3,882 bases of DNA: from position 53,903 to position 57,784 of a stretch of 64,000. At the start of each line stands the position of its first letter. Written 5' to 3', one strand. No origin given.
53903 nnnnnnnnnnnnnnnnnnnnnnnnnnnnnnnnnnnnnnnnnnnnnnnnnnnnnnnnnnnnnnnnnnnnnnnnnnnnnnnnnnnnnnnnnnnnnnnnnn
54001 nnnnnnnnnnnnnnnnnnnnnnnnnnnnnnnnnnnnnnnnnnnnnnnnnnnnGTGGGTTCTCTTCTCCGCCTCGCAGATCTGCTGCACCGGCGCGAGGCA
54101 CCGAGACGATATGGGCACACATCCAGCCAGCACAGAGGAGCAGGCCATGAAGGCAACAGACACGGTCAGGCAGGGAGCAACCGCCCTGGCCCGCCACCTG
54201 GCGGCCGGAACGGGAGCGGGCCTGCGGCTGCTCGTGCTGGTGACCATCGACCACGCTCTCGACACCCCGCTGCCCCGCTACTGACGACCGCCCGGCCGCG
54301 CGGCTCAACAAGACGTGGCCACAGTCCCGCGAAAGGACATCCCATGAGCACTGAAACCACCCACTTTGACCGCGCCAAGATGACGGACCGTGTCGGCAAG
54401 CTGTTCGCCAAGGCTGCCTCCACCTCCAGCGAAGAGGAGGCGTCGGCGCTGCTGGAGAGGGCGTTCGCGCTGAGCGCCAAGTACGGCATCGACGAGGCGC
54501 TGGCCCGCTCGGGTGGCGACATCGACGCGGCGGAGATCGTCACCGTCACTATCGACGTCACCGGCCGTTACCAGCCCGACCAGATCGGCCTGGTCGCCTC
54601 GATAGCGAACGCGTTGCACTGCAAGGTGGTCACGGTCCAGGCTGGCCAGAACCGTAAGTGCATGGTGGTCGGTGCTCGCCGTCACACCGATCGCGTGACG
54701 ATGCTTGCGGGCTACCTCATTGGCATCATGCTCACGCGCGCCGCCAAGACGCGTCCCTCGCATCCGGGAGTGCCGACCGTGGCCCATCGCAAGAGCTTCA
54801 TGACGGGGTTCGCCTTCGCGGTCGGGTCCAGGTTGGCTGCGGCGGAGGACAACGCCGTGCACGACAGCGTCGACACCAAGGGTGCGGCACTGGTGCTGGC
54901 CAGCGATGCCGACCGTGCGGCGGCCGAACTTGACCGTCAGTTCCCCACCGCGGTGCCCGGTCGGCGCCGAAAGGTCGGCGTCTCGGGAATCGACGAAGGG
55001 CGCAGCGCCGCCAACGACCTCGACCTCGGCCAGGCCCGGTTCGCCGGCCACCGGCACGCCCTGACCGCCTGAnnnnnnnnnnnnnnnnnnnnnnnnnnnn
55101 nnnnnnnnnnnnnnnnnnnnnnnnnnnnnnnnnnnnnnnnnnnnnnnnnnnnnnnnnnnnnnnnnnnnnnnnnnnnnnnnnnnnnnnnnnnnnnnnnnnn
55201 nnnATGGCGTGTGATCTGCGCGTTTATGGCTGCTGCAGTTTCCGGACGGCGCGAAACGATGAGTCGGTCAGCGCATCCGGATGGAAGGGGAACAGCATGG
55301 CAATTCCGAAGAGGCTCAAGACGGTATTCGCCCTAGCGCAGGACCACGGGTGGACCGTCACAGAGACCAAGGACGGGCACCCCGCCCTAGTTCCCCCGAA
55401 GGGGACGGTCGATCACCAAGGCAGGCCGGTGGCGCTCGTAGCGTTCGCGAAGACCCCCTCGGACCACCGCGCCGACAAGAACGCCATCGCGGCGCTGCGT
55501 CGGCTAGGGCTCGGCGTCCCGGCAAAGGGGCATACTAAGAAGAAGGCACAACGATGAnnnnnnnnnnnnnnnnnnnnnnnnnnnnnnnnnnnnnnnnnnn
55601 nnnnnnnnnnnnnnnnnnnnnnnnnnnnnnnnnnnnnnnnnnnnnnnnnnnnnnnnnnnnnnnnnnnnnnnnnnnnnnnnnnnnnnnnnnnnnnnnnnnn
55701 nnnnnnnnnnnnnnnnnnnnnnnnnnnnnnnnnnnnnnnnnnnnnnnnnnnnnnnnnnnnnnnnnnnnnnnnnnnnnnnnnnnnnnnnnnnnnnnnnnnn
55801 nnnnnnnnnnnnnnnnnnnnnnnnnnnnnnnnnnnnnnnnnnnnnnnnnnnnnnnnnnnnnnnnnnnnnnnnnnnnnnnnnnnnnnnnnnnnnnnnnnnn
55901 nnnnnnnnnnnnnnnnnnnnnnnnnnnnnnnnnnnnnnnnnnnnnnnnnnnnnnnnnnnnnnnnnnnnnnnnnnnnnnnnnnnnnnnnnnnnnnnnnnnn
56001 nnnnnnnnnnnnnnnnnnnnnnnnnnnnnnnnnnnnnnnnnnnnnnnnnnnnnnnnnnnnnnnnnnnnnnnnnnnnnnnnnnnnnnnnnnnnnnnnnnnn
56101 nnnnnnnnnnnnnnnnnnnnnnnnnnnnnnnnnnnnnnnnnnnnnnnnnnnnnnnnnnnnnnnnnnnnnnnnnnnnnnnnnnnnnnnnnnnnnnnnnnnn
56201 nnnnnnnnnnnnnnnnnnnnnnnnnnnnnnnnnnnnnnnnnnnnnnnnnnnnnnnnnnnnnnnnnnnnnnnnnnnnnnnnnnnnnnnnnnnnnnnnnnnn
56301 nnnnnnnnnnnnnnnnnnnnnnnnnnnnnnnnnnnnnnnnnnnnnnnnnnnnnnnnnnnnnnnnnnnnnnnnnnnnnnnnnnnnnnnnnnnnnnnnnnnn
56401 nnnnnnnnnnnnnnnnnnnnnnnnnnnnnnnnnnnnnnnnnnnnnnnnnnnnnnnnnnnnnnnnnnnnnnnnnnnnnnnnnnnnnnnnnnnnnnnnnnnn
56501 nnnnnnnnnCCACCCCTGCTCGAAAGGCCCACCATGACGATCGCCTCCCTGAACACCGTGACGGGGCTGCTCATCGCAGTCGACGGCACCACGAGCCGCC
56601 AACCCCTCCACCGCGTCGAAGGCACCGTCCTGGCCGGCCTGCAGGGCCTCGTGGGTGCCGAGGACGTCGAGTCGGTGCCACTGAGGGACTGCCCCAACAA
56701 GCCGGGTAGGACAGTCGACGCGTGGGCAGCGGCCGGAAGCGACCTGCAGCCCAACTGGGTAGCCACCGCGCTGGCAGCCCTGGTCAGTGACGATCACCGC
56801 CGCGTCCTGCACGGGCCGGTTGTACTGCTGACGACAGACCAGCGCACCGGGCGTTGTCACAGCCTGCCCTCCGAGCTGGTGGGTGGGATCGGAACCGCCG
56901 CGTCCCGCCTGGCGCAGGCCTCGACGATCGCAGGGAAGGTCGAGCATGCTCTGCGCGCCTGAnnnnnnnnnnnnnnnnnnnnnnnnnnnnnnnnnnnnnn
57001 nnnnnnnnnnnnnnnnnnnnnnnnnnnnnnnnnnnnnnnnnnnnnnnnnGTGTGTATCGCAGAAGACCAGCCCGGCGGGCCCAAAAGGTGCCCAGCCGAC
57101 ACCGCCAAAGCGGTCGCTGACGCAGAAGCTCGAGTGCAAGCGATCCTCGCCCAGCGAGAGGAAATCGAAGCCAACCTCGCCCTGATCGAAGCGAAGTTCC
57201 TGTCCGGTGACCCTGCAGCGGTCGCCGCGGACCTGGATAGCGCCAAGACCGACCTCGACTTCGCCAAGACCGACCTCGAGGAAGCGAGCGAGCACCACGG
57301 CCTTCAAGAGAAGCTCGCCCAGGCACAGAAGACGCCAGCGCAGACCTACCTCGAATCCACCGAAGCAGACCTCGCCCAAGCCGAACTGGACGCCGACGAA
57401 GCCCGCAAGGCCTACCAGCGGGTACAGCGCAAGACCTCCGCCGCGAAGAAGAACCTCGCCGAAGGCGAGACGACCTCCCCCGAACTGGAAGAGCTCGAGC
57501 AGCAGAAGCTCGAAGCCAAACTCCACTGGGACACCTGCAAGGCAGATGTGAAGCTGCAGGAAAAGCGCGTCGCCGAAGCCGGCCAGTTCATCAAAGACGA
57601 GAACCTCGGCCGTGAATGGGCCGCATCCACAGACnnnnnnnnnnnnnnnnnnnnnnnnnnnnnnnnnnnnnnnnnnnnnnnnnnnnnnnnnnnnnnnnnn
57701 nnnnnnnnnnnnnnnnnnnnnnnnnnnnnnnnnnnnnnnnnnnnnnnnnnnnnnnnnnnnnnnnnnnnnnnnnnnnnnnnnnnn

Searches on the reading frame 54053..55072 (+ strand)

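Call 3: search_protein_families(library=pfam, proteins=[window:54053-55072:+], max_evalue=0.01)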
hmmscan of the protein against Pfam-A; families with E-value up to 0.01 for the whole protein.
window:54053-55072:+ (339 aa): 2 families
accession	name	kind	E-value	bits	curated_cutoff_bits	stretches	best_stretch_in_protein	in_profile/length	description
PF10979.13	DUF2786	-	7e-11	42.3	23.9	1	109-148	1-40/40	Protein of unknown function (DUF2786)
PF23771.1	DUF7168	-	1.7e-06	28.2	25.5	1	158-281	4-133/140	Domain of unknown function (DUF7168)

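Call 29: search_protein_families(library=padloc, proteins=[window:54053-55072:+], max_evalue=0.01)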
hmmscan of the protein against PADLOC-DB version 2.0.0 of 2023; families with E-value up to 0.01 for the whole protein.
window:54053-55072:+ (339 aa): 0 families

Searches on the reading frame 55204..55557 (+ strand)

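Call 3: search_protein_families(library=pfam, proteins=[window:55204-55557:+], max_evalue=0.01)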
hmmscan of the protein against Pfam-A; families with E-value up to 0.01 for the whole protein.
window:55204-55557:+ (117 aa): 0 families

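Call 29: search_protein_families(library=padloc, proteins=[window:55204-55557:+], max_evalue=0.01)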
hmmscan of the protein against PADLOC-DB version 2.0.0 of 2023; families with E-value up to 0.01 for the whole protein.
window:55204-55557:+ (117 aa): 1 family
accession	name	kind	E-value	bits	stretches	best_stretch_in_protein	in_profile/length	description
PDLC02910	HicA-like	-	0.00019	19.3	1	46-101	18-61/61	-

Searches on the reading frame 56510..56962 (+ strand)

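Call 29: search_protein_families(library=padloc, proteins=[window:56510-56962:+], max_evalue=0.01)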
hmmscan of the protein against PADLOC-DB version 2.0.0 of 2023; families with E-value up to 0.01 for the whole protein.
window:56510-56962:+ (150 aa): 0 families

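Call 107: search_protein_families(library=pfam, proteins=[window:56510-56962:+], max_evalue=0.1)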
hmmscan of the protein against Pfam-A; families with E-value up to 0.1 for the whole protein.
window:56510-56962:+ (150 aa): 1 family
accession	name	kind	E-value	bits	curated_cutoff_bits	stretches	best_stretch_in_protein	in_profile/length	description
PF12957.13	DUF3846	-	0.053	14.1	27.5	0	33-124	14-95/103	Domain of unknown function (DUF3846)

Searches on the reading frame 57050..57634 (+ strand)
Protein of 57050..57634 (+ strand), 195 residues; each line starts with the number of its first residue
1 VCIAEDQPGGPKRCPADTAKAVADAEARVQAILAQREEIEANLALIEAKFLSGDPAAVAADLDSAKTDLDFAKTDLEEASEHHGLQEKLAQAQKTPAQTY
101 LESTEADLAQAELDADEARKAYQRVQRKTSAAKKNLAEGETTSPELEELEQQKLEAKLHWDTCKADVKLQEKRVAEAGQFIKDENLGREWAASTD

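Call 84: search_protein_families(library=pfam, alignment_id=A6, max_evalue=1)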
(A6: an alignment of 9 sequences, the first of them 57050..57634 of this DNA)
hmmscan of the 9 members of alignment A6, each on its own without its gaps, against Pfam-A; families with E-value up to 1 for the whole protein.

A. member 1, window:57050-57634:+ (195 aa): 2 families
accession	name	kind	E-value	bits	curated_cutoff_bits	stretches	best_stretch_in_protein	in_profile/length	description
PF11488.14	Lge1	-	0.26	11.9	25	1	129-168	15-54/71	Transcriptional regulatory protein LGE1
PF05262.16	Borrelia_P83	-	0.27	10.1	33.6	1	37-184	204-343/489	Borrelia P83/100 protein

B. families by the number of members that match (of 9 scanned): 33 families (the first 25 are shown)
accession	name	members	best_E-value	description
PF02321.23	OEP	2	0.0019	Outer membrane efflux protein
PF00038.26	Filament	2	0.012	Intermediate filament protein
PF07544.18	Med9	2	0.043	RNA polymerase II transcription mediator complex subunit 9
PF13309.12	HTH_22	2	0.069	HTH domain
PF02403.27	Seryl_tRNA_N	2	0.38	Seryl-tRNA synthetase N-terminal domain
PF25764.1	KIF21A_4th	1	0.00015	KIF21A-like domain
PF20027.4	DUF6435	1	0.028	Family of unknown function (DUF6435)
PF19380.4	DUF5955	1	0.029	Family of unknown function (DUF5955)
PF07568.18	HisKA_2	1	0.036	Histidine kinase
PF14523.12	Syntaxin_2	1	0.039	Syntaxin-like protein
PF02050.21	FliJ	1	0.044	Flagellar FliJ protein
PF24951.3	LisH_PAC1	1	0.053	PAC1 LisH domain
PF24270.1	HTH_Cmi2_C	1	0.073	Cmi2, C-terminal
PF25450.1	Rab11-FIP3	1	0.084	Rab11-FIP3-like domain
PF00155.27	Aminotran_1_2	1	0.085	Aminotransferase class I and II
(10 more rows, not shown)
